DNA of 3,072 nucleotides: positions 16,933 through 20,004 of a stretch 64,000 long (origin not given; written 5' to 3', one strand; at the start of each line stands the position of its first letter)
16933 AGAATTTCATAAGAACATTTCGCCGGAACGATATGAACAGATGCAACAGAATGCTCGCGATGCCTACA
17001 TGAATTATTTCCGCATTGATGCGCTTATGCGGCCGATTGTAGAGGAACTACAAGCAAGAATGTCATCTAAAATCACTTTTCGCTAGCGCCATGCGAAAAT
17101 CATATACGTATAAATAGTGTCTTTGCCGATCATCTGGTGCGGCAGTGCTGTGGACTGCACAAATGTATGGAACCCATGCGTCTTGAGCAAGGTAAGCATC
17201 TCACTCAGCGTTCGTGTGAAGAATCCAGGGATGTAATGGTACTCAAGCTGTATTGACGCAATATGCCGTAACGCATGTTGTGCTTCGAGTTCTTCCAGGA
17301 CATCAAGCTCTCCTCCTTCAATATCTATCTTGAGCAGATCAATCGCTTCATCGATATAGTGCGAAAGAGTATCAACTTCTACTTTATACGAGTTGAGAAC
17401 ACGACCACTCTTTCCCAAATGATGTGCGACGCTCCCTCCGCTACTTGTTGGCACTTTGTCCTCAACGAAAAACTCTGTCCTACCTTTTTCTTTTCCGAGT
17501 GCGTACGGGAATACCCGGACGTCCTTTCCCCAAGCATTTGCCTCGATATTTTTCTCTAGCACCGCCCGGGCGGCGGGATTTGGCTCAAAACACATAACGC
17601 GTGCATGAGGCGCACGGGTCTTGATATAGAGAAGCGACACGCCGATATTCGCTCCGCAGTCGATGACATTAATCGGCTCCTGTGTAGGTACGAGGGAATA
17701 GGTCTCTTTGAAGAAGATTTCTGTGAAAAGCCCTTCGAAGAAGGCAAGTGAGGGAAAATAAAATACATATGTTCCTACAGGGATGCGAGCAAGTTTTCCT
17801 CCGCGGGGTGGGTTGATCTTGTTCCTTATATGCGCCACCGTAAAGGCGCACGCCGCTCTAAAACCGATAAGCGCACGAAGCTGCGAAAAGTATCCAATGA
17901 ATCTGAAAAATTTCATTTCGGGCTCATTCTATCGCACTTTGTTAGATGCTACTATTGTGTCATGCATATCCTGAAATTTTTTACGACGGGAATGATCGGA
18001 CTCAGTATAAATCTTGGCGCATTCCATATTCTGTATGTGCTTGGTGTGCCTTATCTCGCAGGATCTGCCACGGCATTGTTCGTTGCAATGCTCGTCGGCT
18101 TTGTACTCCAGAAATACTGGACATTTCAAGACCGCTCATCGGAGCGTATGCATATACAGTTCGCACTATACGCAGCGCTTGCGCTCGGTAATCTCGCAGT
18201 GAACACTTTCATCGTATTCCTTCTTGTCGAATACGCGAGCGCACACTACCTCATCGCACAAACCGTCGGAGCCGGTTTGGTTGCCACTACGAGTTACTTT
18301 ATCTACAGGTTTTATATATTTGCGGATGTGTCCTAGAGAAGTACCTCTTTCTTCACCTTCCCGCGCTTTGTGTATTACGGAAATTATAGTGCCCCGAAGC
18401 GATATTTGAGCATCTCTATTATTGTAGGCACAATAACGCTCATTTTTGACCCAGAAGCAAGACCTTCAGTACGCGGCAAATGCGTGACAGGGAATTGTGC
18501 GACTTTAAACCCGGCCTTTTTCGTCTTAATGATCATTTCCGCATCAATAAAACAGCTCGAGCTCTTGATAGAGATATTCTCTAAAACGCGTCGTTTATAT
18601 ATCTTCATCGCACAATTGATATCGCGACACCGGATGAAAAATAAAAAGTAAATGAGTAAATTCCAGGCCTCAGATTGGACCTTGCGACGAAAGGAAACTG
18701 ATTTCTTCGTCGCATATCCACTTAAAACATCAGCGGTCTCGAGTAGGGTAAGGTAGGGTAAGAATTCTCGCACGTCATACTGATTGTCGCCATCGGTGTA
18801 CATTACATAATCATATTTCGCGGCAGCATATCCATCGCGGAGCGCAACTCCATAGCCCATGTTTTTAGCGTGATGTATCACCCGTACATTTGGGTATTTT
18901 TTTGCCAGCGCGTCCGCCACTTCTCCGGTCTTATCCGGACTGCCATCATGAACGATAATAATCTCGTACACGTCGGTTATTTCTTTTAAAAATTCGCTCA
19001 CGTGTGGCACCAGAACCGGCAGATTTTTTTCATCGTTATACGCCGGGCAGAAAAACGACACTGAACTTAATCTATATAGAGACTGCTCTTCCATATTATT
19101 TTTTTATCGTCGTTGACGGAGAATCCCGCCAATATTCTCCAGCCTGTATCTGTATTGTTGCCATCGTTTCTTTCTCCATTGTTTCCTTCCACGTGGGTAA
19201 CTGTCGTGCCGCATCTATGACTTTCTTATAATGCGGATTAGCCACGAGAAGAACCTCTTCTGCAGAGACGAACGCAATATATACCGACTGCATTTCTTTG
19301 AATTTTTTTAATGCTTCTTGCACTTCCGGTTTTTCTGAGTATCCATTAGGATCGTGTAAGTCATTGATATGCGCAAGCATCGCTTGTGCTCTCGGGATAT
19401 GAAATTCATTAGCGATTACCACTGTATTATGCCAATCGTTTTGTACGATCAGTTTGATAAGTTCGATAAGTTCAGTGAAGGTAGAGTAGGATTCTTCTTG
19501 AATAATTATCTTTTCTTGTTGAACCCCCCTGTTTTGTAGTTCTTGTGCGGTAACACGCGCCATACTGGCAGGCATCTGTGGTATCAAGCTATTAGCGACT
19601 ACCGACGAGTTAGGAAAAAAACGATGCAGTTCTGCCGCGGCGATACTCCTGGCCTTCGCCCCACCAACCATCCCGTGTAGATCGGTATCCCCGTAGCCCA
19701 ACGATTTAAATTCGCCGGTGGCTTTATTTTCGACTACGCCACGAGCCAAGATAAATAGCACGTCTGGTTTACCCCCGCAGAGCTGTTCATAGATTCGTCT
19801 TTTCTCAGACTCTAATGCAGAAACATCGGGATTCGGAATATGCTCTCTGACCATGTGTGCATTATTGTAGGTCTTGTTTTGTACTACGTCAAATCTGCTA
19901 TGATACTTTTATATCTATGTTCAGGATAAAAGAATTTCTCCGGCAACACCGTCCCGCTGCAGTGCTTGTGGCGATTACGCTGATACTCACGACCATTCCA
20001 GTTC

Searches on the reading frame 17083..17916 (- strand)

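Call 88: search_protein_families(library=pfam, proteins=[window:17083-17916:-], max_evalue=0.00001)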
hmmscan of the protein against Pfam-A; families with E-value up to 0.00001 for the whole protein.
window:17083-17916:- (277 aa): 1 family
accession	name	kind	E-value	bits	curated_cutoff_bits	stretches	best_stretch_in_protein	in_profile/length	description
PF05050.19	Methyltransf_21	-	2.9e-21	76.8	22.7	1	86-250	1-172/173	Methyltransferase FkbM domain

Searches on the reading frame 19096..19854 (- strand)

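Call 88: search_protein_families(library=pfam, proteins=[window:19096-19854:-], max_evalue=0.00001)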
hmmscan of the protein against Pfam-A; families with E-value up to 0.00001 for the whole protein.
window:19096-19854:- (252 aa): 1 family
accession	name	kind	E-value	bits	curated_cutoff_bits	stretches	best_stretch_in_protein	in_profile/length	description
PF02698.23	DUF218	-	6.1e-10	39.6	27.6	1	66-164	13-104/133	DUF218 domain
